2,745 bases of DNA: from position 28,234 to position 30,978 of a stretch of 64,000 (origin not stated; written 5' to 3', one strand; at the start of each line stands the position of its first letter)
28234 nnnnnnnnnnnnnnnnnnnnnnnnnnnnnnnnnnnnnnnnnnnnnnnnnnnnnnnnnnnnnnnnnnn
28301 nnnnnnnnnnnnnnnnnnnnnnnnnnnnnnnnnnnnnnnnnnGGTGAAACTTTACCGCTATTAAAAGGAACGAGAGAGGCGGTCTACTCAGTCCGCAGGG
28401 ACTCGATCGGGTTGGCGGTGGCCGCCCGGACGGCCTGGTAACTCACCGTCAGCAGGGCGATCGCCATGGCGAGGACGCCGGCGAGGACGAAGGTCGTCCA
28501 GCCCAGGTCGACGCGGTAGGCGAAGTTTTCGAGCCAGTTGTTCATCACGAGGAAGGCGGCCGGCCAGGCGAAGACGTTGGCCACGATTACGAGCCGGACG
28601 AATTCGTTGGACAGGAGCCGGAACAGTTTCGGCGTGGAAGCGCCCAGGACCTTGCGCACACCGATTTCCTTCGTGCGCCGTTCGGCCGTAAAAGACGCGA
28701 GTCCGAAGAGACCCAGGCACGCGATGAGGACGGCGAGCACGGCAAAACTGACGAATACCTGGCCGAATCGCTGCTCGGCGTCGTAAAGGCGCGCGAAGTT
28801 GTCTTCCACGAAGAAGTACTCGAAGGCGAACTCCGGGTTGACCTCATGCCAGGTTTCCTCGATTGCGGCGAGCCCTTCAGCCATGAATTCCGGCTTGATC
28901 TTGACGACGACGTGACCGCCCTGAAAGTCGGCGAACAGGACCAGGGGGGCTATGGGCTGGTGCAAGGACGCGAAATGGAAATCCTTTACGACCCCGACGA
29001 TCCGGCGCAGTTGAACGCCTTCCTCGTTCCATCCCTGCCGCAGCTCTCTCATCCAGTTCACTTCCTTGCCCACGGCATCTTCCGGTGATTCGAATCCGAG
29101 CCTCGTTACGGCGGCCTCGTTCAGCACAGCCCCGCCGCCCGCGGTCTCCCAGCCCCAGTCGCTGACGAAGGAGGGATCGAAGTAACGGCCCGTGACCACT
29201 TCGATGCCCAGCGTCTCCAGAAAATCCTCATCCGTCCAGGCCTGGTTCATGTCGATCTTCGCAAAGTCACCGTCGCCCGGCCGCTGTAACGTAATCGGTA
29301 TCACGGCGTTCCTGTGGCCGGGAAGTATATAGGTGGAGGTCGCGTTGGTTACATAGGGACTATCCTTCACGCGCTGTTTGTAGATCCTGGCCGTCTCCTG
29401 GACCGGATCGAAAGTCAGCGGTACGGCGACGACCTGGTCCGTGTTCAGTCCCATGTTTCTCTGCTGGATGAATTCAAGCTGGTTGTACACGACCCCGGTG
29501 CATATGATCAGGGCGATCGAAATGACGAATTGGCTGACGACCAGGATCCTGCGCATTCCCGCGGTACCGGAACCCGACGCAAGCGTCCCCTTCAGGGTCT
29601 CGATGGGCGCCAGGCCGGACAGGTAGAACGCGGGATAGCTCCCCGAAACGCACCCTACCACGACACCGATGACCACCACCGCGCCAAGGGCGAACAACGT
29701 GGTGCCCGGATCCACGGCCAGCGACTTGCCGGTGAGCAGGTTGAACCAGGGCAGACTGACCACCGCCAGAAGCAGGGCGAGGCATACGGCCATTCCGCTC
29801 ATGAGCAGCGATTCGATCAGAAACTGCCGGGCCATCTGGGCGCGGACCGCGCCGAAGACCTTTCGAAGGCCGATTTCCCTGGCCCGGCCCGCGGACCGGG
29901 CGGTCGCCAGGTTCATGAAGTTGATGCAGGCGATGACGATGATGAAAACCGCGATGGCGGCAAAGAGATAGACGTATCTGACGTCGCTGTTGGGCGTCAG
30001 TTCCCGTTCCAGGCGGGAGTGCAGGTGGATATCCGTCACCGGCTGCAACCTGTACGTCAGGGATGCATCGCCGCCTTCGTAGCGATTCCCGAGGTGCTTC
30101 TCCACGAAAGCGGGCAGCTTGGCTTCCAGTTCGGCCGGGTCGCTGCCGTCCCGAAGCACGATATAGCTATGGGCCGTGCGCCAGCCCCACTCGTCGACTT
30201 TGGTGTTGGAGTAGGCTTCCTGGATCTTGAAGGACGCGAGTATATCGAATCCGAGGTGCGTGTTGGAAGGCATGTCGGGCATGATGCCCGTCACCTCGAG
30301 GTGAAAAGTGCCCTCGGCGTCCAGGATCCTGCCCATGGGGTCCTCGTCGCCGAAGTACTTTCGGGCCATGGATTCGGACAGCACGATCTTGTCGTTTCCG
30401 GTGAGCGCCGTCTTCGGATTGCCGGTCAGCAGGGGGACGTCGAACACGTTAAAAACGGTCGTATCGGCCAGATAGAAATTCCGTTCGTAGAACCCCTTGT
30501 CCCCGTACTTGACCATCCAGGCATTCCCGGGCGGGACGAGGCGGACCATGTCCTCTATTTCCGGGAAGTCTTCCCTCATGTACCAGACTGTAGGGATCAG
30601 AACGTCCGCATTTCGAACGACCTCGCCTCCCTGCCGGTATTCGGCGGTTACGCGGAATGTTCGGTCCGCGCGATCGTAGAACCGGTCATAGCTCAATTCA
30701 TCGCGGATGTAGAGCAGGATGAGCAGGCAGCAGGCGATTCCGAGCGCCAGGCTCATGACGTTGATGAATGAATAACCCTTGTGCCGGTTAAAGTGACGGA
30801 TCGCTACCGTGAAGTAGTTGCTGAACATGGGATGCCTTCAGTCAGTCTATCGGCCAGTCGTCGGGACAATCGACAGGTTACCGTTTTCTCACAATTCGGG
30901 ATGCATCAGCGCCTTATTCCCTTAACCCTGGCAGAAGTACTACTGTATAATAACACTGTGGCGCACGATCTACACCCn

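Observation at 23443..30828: Three tandem paralogous ADOP (duplicated-FtsX orphan) permeases with gene-conversion-like identical stretches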

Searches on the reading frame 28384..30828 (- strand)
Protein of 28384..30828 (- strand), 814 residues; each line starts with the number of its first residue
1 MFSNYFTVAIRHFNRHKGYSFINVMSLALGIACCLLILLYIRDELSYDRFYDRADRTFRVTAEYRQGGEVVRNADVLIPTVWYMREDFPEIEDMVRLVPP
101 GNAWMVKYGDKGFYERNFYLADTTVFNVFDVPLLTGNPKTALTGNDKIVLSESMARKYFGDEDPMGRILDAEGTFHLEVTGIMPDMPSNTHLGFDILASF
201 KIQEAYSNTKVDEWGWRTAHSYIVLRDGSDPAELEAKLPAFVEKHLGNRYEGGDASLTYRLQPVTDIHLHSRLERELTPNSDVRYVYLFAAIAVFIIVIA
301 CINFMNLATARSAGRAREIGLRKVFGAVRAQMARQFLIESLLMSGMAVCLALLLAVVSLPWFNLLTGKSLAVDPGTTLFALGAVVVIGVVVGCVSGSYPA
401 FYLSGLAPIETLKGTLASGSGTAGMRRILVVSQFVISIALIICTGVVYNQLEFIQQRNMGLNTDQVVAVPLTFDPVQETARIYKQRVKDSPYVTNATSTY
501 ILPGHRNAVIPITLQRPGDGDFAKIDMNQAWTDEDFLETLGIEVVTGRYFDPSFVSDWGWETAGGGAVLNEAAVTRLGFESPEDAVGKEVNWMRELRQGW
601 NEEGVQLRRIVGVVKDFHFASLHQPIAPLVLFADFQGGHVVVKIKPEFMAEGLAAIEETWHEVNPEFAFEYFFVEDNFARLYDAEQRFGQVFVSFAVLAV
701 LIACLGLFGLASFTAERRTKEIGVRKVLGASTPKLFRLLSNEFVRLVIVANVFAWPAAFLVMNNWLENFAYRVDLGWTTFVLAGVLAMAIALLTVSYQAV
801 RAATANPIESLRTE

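Call 3: search_protein_families(library=ncbifam, proteins=[window:28384-30828:-], max_evalue=0.001)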
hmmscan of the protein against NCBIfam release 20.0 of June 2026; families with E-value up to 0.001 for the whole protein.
window:28384-30828:- (814 aa): 3 families
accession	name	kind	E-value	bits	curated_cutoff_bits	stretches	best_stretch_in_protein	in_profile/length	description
TIGR03434.1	ADOP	subfamily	5.8e-97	325.7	622.3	1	8-814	7-803/803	ADOP family duplicated permease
NF038008.1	ABC_perm_DarB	equivalog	4.7e-36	124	700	1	20-797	12-769/777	darobactin export ABC transporter permease subunit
NF007826.0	PRK10535.1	equivalog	6.2e-09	34.7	966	1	288-412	523-645/648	macrolide ABC transporter ATP-binding protein/permease MacB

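Call 4: search_protein_families(library=pfam, proteins=[window:28384-30828:-], max_evalue=0.001)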
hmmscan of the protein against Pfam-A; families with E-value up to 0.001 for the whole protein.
window:28384-30828:- (814 aa): 2 families
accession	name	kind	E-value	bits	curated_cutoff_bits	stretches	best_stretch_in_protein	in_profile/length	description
PF12704.14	MacB_PCD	-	5.9e-27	95.8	27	2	20-239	1-205/207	MacB-like periplasmic core domain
PF02687.27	FtsX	-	1.6e-21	77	25.5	2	291-396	2-112/120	FtsX-like permease C-terminal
